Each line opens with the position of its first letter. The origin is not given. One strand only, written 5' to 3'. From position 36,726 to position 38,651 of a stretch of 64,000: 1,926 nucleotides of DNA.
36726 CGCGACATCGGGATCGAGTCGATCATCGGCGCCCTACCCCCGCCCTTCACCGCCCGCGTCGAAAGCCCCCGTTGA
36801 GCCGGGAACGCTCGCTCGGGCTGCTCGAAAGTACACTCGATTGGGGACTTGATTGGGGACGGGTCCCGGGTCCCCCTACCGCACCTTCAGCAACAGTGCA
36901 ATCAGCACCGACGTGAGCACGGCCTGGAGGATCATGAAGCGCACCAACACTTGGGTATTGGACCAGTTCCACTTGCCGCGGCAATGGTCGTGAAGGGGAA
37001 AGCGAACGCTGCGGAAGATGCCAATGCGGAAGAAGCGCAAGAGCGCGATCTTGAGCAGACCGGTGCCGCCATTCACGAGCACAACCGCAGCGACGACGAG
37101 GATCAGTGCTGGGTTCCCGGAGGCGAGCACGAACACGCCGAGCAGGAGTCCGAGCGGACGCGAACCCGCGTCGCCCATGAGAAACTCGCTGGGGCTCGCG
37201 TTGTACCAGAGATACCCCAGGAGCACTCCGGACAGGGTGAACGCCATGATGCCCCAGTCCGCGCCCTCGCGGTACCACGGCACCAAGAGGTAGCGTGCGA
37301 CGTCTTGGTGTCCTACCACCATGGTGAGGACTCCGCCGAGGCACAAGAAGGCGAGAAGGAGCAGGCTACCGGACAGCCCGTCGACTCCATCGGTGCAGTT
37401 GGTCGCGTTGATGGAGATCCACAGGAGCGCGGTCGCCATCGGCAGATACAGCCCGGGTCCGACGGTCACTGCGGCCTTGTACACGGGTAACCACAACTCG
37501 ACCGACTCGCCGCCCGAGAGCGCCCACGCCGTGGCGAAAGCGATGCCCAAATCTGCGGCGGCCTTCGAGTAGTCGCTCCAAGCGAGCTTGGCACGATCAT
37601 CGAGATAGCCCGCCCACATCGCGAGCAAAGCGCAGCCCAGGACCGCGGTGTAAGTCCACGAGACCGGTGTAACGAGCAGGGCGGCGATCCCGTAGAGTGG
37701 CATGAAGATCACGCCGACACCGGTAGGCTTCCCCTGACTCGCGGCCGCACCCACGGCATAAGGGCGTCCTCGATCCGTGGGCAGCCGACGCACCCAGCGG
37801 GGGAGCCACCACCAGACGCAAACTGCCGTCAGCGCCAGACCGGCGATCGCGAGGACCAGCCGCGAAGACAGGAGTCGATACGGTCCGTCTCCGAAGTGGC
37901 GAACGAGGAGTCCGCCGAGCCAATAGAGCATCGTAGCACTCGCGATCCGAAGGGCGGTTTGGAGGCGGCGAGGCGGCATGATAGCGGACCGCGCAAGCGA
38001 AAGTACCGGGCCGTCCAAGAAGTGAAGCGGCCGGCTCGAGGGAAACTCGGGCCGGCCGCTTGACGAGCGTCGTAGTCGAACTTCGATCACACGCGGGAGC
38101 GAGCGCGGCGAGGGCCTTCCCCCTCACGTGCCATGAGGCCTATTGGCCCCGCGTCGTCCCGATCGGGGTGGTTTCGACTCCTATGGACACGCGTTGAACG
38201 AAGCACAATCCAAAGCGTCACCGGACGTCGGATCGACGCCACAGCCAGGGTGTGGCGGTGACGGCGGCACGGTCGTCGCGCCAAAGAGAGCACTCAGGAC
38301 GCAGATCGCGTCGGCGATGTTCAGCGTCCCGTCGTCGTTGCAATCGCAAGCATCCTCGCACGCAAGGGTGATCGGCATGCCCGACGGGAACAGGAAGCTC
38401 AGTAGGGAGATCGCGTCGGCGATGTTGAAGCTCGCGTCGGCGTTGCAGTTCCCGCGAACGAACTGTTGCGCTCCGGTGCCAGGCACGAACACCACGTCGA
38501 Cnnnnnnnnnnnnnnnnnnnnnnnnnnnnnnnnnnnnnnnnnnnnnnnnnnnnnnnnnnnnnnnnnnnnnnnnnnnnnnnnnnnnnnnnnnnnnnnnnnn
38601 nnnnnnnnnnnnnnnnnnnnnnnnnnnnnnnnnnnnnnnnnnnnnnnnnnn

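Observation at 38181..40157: Pentaheme c-type cytochrome carrying a dockerin-like tail, a candidate extracellular electron-transfer protein recruited by cohesin-dockerin docking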

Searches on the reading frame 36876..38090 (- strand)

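Call 20: search_protein_families(library=pfam, proteins=[window:36876-38090:-], max_evalue=0.001)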
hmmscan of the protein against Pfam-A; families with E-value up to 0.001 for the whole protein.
window:36876-38090:- (404 aa): 1 family
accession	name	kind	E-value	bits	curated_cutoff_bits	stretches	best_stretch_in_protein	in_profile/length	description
PF00953.26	Glycos_transf_4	-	1e-26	94.3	27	1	148-324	2-159/160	Glycosyl transferase family 4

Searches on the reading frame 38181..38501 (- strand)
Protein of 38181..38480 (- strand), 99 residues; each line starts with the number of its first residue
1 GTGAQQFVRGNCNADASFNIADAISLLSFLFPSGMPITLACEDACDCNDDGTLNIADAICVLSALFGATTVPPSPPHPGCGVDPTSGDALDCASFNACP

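Call 9: search_protein_families(library=ncbifam, proteins=[window:38181-38480:-], max_evalue=1)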
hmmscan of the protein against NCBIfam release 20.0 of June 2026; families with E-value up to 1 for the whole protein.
window:38181-38480:- (99 aa): 3 families
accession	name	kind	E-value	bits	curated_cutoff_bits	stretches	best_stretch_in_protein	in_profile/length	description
NF049990.1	CellobisidaseCelK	equivalog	0.037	12.2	1700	1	4-61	824-878/889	cellulose 1,4-beta-cellobiosidase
NF045500.1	Omp28_seleno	equivalog_domain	0.13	11.5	200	1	7-63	315-373/377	Omp28-related selenoprotein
NF008036.0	PRK10768.1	equivalog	0.17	11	382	1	8-43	154-189/304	ribonucleoside hydrolase RihC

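Call 48: search_protein_families(library=ncbifam, alignment_id=A4, max_evalue=0.01)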
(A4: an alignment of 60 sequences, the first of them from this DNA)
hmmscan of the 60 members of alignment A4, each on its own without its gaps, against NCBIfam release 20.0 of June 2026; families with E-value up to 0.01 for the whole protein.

A. member 1, seq(106 aa): 0 families

B. families by the number of members that match (of 60 scanned): 31 families (the first 25 are shown)
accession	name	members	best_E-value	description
TIGR04183.1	Por_Secre_tail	8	1.4e-11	T9SS type A sorting domain-containing protein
NF033707.1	T9SS_sortase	8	5.3e-11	type IX secretion system sortase PorU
NF052323.1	T9SSA_dep_M6i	8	1.8e-10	T9SS-dependent M6-like inactivated metalloprotease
NF038113.1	T9SSA_dep_M36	7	2.5e-08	T9SS-dependent M36 family metallopeptidase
NF041540.1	dockerin_GC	6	1e-14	GC-type dockerin domain-anchored protein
TIGR03901.2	MYXO-CTERM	6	2.8e-08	MYXO-CTERM sorting domain-containing protein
NF005176.1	PRK06655.1-1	5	6.2e-11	flagellar hook assembly protein FlgD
TIGR04174.1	IPTL_CTERM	5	1e-07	IPTL-CTERM sorting domain-containing protein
NF033207.2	midcut_by_XrtH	4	4.2e-06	midcut-by-XrtH protein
NF045523.1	MXAN_5453_fam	4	0.00013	MXAN_5453 family MXYO-CTERM-anchored protein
NF049990.1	CellobisidaseCelK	3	1.3e-06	cellulose 1,4-beta-cellobiosidase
NF052228.1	T9SS_PorZ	3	2.6e-05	type IX secretion system anionic LPS delivery protein PorZ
NF009276.0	PRK12633.1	3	6.4e-05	flagellar basal body rod modification protein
NF045638.1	Mrt_dep_phytase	3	0.00022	myxosortase-dependent phytase-like phosphatase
TIGR02232.1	myxo_disulf_rpt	2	1.9e-17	cysteine-rich acidic repeat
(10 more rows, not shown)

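Call 49: search_protein_families(library=pfam, alignment_id=A4, max_evalue=0.01)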
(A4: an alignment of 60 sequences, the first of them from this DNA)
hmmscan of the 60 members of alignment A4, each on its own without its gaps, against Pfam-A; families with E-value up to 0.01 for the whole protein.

A. member 1, seq(106 aa): 0 families

B. families by the number of members that match (of 60 scanned): 20 families
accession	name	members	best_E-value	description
PF00404.24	Dockerin_1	20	1.8e-10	Dockerin type I domain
PF13860.13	FlgD_ig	8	6.3e-15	FlgD Ig-like domain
PF18962.6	Por_Secre_tail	8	2.8e-12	Secretion system C-terminal sorting domain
PF00036.39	EF-hand_1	7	0.00094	EF hand domain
PF18203.6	IPTL-CTERM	4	4.4e-08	IPTL-CTERM motif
PF13405.12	EF-hand_6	4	0.00024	EF-hand domain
PF13585.12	CHU_C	3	2.8e-05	CHU_C Type IX secretion signal domain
PF13948.11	DUF4215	2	3.2e-06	Domain of unknown function (DUF4215)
PF13517.12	FG-GAP_3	2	0.00012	FG-GAP-like repeat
PF21164.2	Dumpy_DPY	2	0.00015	Dumpy, DPY module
PF13202.12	EF-hand_5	2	0.00023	EF hand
PF10029.15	DUF2271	2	0.00064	Predicted periplasmic protein (DUF2271)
PF01839.29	FG-GAP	2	0.00095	FG-GAP repeat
PF00526.23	Dicty_CTDC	1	5.9e-17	Dictyostelium (slime mold) repeat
PF01833.30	TIG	1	7.9e-08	IPT/TIG domain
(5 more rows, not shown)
